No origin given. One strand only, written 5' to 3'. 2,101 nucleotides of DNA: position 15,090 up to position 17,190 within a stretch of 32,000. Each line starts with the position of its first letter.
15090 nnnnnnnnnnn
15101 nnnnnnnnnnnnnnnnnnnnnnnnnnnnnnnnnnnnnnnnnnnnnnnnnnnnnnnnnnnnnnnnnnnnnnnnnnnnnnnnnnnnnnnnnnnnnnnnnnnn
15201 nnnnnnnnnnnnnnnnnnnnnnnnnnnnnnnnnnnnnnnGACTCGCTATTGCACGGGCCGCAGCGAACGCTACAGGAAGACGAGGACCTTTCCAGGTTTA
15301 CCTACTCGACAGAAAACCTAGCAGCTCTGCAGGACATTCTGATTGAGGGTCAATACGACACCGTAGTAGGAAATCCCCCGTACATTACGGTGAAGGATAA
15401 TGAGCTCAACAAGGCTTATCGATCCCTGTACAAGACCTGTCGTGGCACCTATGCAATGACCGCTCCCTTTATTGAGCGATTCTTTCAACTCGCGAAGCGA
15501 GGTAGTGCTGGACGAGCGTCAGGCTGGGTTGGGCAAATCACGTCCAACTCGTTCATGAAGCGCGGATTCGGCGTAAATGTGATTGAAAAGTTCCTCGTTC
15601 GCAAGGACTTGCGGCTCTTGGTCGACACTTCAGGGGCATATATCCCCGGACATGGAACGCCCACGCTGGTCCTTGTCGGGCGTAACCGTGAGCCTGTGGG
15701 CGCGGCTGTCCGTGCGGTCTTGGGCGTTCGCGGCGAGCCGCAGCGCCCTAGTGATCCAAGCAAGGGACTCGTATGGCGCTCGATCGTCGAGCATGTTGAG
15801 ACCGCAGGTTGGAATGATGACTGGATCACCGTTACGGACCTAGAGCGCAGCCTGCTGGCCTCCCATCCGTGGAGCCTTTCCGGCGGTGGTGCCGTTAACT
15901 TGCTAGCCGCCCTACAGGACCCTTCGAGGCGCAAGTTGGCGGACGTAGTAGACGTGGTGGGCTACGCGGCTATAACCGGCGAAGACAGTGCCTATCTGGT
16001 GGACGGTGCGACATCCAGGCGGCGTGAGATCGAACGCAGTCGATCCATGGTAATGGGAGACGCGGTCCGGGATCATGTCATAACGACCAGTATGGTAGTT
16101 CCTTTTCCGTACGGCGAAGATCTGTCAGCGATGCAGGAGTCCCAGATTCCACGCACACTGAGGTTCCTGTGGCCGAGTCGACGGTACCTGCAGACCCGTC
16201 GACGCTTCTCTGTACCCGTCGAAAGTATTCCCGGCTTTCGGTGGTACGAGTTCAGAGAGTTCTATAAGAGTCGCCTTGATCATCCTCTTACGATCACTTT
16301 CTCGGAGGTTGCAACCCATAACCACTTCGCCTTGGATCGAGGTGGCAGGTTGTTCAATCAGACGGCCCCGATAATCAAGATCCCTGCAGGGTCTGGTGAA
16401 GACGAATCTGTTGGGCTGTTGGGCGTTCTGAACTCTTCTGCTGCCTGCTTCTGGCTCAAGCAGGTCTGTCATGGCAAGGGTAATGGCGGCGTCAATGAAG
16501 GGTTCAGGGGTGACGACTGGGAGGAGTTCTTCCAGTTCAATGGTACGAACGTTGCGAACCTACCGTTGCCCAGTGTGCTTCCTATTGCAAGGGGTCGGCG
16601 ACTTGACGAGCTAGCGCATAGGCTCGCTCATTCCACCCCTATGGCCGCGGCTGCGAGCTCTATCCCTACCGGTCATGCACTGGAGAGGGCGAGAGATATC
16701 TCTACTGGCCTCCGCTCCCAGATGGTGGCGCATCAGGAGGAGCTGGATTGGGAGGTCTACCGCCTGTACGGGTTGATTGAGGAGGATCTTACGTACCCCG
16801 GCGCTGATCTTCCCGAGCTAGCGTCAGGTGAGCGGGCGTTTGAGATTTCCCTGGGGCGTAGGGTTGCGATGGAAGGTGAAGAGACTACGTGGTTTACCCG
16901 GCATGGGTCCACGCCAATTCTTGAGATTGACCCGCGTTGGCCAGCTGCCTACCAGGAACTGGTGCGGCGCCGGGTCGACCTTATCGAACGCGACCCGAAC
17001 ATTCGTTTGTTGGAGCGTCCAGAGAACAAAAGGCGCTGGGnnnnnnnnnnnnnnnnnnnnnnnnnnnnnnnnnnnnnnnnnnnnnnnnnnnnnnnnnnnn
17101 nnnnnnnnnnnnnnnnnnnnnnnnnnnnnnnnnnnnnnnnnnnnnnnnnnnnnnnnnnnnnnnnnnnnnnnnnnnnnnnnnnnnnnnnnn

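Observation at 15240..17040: Low-GC mosaic block inside pglX covering the NPPY motif and the presumed target-recognition region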

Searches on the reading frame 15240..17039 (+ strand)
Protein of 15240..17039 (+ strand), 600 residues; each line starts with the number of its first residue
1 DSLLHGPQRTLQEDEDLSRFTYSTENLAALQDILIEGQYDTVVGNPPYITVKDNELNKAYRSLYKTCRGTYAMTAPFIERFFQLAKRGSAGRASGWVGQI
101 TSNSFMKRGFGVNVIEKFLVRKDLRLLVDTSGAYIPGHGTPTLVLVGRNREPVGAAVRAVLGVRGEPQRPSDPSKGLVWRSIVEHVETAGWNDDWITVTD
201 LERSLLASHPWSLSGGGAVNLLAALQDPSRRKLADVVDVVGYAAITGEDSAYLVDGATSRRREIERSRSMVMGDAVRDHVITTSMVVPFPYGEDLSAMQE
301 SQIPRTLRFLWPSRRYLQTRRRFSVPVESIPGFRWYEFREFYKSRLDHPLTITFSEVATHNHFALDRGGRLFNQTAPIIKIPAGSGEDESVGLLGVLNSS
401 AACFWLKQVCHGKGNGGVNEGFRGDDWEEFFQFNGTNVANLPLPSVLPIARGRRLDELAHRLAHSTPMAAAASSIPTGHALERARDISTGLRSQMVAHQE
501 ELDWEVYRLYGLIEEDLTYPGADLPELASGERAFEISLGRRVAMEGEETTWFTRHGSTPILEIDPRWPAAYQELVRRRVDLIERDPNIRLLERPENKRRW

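Call 8: find_homologous_proteins(query=window:15240-17039:+, max_evalue=1e-10)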
Query window:15240-17039:+ (600 aa): 1323 proteins with E <= 1e-10 among 8000 candidates; the best 120 are listed.
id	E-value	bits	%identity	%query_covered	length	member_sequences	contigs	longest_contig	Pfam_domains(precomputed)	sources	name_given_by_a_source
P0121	5.9e-239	813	60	100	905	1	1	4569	PF07669.18,PF22654.2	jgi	jgi:hypothetical protein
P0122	5.0e-203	694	54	100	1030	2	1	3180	PF07669.18,PF22654.2,PF20473.5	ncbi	ncbi:MAG: BREX-2 system adenine-specific DNA-methyltransferase PglX, partial [Streptosporangiaceae b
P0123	6.4e-202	691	54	100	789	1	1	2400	PF07669.18,PF22654.2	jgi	jgi:hypothetical protein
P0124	1.8e-197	676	53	100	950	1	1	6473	PF07669.18,PF22654.2,PF20473.5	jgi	jgi:hypothetical protein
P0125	2.6e-197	675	53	100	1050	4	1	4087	PF02384.23,PF07669.18,PF22654.2,PF20473.5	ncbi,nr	ncbi:MAG: hypothetical protein QG655_3423, partial [Actinomycetota bacterium]|nr:hypothetical protei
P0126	5.2e-197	674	54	97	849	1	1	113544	PF07669.18,PF22654.2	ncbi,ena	-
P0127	6.8e-197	674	52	100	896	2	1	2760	PF07669.18,PF22654.2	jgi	jgi:hypothetical protein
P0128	4.7e-196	671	52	100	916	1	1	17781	PF07669.18,PF22654.2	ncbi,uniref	ncbi:BREX-2 system adenine-specific DNA-methyltransferase PglX [Ornithinimicrobium sp. LYQ103]|unire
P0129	5.5e-195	668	52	100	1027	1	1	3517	PF07669.18,PF22654.2,PF20473.5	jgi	jgi:hypothetical protein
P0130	6.4e-195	667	55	95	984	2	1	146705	PF07669.18,PF22654.2,PF20473.5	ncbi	-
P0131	1.2e-194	667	51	100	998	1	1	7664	PF07669.18,PF22654.2,PF20473.5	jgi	jgi:hypothetical protein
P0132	3.3e-191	655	54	95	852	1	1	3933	PF07669.18,PF22654.2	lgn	-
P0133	7.2e-191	654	51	100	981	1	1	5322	PF07669.18,PF22654.2,PF20473.5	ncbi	ncbi:MAG: BREX-2 system adenine-specific DNA-methyltransferase PglX, partial [Streptosporangiaceae b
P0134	7.0e-189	647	50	100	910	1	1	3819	PF07669.18,PF22654.2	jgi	jgi:hypothetical protein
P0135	1.2e-188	647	52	97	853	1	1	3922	PF07669.18,PF22654.2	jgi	jgi:hypothetical protein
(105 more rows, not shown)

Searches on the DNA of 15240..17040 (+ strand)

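Call 37: search_dna_similar(query=window:15240-17040:+, collection=plasmids, mode=distant, max_rows=10)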
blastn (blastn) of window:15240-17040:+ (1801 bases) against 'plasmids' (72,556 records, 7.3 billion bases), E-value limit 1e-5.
Records with a match: 5; places in all: 5; records where one place covers at least 80% of the query: 0.
Best place of each record, by identity: 60-80% 5.
By first word of the organism name: Streptomyces 2; Sphaerotilus 1; Polaromonas 1; Rhodococcus 1.
By predicted mobility (MOB-suite, as given by PLSDB): non-mobilizable 4; conjugative 1.
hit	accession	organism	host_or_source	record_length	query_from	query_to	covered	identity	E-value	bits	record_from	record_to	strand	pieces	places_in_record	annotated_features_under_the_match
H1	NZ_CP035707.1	Sphaerotilus sulfidivorans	cell culture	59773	289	1232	25%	71.0%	2e-30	219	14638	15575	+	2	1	pglX: BREX-2 system adenine-specific DNA-methyltransferase PglX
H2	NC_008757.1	Polaromonas naphthalenivorans CJ2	-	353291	298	1250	19%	68.7%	5e-7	128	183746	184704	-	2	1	pglX: BREX-2 system adenine-specific DNA-methyltransferase PglX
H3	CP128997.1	Rhodococcus opacus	sludge,sludge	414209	281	448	9%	71.4%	5e-14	88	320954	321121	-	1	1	pglX: BREX-2 system adenine-specific DNA-methyltransferase PglX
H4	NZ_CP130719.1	Streptomyces sp. NBC_01334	-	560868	1066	1226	9%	70.4%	1e-8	70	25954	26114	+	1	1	pglX: BREX-2 system adenine-specific DNA-methyltransferase PglX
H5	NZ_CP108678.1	Streptomyces sp. NBC_01216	-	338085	299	438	8%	72.9%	2e-12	82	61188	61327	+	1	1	N-6 DNA methylase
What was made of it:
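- On TRD replacement by homologous recombination (as in hsdS, mod and Type IIG MTases): Only about 70% nucleotide matches among plasmids (call 37).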
